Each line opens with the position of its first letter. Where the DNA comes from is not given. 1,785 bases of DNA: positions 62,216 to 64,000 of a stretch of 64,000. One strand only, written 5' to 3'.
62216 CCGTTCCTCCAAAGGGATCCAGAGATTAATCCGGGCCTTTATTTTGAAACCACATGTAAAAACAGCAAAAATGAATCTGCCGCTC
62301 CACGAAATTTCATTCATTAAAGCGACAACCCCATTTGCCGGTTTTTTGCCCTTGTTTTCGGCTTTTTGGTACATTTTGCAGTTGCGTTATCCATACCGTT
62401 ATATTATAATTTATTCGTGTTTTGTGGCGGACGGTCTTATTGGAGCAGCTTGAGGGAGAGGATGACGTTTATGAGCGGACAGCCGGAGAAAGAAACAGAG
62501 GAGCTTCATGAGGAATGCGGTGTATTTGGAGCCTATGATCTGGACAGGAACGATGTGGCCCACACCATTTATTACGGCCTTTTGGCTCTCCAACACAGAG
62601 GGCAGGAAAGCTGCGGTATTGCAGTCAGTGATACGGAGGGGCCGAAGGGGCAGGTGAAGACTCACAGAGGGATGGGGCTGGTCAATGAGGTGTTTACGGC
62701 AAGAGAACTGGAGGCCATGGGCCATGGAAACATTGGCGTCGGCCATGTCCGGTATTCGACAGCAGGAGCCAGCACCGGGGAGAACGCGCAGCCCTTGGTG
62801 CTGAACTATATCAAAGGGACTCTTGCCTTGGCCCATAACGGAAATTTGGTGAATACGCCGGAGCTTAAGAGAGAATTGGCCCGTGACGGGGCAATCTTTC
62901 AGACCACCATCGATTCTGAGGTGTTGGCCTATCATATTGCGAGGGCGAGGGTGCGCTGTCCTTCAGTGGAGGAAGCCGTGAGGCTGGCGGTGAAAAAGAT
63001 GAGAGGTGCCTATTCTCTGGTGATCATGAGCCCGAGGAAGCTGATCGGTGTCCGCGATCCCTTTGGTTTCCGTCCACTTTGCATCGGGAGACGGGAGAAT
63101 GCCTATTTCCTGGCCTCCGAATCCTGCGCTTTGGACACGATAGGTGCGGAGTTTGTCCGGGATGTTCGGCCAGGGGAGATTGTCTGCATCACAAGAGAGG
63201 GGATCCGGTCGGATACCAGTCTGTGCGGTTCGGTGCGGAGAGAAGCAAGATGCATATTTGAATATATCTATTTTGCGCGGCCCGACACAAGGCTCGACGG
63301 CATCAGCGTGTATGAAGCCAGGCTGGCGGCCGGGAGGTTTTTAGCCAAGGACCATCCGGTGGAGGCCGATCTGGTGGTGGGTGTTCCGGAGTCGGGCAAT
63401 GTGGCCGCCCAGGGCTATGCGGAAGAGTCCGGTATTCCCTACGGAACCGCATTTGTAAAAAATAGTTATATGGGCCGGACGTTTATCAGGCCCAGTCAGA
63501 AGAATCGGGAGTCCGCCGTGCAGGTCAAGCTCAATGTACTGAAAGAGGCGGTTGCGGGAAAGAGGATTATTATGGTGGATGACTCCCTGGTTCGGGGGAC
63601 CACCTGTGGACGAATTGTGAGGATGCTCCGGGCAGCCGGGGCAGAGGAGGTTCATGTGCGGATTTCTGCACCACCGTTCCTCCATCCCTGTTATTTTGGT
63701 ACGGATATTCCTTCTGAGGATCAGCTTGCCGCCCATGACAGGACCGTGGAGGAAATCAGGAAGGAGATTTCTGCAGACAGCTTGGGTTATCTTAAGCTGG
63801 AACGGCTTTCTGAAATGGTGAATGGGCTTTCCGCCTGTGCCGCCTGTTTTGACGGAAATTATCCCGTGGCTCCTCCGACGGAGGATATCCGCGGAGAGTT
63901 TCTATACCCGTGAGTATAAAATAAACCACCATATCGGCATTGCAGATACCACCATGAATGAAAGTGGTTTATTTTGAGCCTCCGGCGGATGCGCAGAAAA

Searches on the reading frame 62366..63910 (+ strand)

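Call 63: search_protein_families(library=pfam, proteins=[window:62366-63910:+], max_evalue=0.00001)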
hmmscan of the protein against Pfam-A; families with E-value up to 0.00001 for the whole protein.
window:62366-63910:+ (515 aa): 3 families
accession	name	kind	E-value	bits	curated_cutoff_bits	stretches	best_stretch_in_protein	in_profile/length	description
PF13537.11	GATase_7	-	1.6e-19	70.5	25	1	136-256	8-121/123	Glutamine amidotransferase domain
PF13522.11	GATase_6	-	5.1e-18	65.8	27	1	120-252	9-130/130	Glutamine amidotransferase domain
PF00156.33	Pribosyltran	-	2.1e-07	30.8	26.3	1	330-431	26-120/158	Phosphoribosyl transferase domain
